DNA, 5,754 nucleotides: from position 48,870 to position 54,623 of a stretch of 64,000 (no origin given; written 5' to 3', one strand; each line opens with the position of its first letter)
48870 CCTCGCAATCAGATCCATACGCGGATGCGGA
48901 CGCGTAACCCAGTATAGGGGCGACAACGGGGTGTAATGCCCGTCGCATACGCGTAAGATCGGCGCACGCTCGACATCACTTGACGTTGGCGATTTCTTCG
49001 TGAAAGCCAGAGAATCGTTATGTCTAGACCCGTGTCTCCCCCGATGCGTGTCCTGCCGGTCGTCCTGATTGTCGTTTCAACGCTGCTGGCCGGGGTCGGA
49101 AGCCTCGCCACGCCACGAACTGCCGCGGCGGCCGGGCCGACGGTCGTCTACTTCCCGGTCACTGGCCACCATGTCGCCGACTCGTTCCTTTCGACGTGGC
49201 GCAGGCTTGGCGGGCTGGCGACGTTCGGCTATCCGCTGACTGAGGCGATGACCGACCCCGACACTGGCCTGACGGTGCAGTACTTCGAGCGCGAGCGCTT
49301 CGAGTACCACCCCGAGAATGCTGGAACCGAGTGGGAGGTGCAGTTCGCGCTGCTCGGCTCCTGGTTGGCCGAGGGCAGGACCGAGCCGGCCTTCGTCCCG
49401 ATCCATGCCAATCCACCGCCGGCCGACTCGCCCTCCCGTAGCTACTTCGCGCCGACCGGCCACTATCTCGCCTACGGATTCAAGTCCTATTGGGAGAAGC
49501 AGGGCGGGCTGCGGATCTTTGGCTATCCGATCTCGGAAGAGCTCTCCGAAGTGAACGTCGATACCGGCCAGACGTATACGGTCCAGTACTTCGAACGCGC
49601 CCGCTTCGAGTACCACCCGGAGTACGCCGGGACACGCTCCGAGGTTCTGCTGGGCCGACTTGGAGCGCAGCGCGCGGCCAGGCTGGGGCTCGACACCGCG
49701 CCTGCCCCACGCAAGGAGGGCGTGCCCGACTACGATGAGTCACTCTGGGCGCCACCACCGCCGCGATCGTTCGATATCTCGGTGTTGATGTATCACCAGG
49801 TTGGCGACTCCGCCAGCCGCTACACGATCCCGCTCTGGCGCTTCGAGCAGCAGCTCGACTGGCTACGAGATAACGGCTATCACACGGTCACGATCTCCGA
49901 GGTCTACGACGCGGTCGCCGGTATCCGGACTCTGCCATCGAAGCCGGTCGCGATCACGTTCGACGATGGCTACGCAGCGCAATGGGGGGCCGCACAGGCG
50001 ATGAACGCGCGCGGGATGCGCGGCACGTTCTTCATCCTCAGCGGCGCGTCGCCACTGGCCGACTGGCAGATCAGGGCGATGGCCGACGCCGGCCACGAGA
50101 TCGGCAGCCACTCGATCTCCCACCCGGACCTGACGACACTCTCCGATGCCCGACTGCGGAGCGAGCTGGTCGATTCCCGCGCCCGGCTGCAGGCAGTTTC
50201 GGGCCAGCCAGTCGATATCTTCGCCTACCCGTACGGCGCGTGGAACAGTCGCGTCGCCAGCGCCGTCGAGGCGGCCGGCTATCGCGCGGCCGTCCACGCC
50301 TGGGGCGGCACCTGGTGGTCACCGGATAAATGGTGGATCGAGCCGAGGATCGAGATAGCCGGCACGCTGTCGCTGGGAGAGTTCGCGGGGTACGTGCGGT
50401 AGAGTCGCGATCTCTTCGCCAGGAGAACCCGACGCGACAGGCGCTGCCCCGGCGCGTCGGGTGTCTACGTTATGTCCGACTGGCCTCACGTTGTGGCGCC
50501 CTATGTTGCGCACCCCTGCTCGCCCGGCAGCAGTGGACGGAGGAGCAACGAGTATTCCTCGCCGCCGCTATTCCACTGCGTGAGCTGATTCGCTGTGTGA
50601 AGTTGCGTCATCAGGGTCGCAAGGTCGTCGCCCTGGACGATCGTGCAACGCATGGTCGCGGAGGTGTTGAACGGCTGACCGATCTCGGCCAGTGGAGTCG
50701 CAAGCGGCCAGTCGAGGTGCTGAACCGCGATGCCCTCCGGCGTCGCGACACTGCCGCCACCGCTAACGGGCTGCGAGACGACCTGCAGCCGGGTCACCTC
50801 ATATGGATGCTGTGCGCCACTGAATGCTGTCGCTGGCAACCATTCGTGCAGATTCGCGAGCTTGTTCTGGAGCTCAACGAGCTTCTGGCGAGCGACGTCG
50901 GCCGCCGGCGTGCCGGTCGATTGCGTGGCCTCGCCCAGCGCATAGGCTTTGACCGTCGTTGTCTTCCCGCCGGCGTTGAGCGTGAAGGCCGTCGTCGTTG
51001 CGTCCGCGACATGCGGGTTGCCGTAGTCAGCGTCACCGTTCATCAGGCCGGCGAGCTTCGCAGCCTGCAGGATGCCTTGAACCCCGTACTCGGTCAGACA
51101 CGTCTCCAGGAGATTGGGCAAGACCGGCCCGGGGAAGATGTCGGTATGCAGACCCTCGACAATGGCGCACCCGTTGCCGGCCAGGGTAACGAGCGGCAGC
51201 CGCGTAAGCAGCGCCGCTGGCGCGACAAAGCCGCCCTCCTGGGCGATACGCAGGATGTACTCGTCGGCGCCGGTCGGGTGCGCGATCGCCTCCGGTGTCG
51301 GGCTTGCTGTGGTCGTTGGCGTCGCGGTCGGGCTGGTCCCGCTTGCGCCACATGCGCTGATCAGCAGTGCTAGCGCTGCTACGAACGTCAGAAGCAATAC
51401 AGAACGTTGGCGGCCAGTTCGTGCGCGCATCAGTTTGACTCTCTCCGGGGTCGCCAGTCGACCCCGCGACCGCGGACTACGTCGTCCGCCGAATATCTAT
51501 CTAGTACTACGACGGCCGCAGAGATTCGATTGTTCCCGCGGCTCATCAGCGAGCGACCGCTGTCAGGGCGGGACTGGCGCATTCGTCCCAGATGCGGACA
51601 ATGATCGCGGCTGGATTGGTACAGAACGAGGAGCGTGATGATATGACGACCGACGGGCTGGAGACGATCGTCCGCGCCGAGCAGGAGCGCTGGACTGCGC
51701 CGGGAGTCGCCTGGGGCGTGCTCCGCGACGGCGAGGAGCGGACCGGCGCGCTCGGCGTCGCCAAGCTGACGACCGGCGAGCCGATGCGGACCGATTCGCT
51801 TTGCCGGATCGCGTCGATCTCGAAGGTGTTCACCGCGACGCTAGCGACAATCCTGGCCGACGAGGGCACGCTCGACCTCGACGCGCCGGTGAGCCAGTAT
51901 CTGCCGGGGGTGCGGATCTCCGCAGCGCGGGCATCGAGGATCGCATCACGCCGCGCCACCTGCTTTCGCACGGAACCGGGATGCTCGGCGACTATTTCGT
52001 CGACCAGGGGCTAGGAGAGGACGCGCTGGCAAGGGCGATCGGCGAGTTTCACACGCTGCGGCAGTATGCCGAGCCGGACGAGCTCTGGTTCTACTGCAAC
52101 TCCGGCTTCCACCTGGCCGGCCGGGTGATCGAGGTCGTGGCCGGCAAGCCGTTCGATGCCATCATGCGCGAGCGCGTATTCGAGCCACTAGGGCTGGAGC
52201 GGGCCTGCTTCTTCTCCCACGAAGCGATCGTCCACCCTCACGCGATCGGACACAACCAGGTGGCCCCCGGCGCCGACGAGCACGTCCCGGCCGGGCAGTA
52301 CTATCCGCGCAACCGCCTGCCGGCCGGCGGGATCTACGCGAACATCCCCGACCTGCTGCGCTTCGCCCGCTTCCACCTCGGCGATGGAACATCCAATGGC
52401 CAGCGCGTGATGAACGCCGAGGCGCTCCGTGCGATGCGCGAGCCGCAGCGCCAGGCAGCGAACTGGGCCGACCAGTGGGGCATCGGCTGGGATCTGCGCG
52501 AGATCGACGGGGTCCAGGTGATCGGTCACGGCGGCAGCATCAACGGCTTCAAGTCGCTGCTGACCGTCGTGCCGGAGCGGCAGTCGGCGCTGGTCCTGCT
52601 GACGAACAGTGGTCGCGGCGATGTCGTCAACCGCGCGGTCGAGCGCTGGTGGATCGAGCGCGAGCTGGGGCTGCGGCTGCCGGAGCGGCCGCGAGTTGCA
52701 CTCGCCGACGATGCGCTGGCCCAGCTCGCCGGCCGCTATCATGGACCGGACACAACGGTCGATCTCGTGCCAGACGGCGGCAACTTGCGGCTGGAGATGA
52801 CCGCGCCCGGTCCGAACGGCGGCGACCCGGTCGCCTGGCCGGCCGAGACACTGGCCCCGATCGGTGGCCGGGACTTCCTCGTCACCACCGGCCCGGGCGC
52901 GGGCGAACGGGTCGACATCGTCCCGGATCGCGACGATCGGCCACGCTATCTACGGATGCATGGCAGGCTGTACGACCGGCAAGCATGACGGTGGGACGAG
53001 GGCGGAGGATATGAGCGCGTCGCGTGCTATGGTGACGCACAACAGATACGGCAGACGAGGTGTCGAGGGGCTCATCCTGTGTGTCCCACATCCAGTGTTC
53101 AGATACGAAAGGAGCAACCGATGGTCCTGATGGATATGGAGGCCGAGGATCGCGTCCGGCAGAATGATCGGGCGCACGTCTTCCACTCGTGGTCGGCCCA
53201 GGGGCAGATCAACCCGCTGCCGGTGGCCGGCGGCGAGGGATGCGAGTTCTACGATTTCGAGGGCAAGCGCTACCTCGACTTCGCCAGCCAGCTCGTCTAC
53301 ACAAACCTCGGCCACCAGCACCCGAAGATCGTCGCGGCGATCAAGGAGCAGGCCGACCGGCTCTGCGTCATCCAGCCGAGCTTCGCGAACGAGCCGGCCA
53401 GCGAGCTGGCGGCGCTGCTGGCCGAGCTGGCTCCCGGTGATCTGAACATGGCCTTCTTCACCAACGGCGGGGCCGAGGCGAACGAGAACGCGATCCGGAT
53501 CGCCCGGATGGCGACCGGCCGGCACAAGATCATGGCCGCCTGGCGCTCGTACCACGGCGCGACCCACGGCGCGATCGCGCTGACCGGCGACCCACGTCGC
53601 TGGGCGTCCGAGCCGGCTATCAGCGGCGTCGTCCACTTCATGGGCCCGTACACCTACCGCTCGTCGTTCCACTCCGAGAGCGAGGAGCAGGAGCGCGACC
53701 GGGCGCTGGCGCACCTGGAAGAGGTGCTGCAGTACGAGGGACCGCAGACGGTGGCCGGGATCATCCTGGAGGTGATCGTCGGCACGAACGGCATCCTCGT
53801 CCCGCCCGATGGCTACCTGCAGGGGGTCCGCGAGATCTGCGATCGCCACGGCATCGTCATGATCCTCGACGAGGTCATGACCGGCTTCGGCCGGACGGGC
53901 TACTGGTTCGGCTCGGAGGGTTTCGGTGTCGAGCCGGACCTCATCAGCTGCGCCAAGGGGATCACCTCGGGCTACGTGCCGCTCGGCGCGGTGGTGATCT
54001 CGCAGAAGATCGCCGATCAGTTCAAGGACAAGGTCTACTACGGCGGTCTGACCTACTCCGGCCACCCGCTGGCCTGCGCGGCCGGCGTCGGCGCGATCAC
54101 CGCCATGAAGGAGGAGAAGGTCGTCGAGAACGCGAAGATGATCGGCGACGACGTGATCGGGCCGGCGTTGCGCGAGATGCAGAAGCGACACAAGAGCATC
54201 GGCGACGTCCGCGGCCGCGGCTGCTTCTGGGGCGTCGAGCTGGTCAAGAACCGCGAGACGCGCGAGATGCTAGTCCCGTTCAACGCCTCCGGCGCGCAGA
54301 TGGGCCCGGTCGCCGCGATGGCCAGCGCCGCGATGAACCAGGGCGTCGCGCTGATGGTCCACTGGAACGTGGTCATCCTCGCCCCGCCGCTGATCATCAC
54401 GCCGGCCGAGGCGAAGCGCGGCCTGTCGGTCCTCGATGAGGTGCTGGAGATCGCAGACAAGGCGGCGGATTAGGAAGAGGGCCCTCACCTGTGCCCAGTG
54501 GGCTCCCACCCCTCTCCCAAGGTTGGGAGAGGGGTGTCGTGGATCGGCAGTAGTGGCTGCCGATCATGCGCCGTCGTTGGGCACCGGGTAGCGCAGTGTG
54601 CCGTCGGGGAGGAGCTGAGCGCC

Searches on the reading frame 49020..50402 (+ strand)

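Call 75: search_protein_families(library=pfam, proteins=[window:49020-50402:+])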
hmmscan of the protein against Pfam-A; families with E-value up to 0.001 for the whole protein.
window:49020-50402:+ (460 aa): 1 family
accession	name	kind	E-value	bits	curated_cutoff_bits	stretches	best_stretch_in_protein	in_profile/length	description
PF01522.26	Polysacc_deac_1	-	3.3e-30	105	23.1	1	304-423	3-123/124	Polysaccharide deacetylase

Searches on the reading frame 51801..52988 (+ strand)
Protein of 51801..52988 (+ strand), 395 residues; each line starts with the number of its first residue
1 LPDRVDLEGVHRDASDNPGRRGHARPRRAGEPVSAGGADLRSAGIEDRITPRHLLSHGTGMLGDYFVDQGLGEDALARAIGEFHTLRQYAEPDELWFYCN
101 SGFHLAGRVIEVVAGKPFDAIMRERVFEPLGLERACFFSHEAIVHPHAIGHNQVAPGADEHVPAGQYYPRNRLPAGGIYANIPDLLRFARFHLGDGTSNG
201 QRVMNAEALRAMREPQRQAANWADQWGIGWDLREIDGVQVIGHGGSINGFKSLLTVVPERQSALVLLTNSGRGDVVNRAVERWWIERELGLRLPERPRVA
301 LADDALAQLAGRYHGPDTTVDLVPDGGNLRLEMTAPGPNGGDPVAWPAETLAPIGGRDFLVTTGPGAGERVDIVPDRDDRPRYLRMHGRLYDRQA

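Call 75: search_protein_families(library=pfam, proteins=[window:51801-52988:+])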
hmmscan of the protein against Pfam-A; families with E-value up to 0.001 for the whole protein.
window:51801-52988:+ (395 aa): 1 family
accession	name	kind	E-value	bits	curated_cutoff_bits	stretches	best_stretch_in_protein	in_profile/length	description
PF00144.29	Beta-lactamase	-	8.1e-36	124.3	27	1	47-273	92-313/329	Beta-lactamase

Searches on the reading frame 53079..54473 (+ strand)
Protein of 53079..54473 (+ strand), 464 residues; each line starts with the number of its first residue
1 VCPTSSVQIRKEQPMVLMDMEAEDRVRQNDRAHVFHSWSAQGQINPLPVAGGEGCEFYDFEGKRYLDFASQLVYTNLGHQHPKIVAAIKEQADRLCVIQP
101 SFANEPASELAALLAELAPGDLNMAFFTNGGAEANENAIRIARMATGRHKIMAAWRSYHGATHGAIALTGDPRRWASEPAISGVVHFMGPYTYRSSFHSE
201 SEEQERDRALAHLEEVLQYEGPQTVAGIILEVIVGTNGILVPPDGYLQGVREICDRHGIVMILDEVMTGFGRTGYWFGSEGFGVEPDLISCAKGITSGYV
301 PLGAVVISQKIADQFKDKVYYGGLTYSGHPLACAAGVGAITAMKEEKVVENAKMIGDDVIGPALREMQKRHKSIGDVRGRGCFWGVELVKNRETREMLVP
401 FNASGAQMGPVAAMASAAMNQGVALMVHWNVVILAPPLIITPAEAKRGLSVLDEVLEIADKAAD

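Call 11: search_protein_families(library=pfam, proteins=[window:53079-54473:+])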
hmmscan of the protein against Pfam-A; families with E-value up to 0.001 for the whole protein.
window:53079-54473:+ (464 aa): 1 family
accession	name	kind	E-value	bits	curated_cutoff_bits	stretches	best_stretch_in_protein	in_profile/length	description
PF00202.27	Aminotran_3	-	1.1e-97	327.8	30.5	1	46-456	10-403/403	Aminotransferase class-III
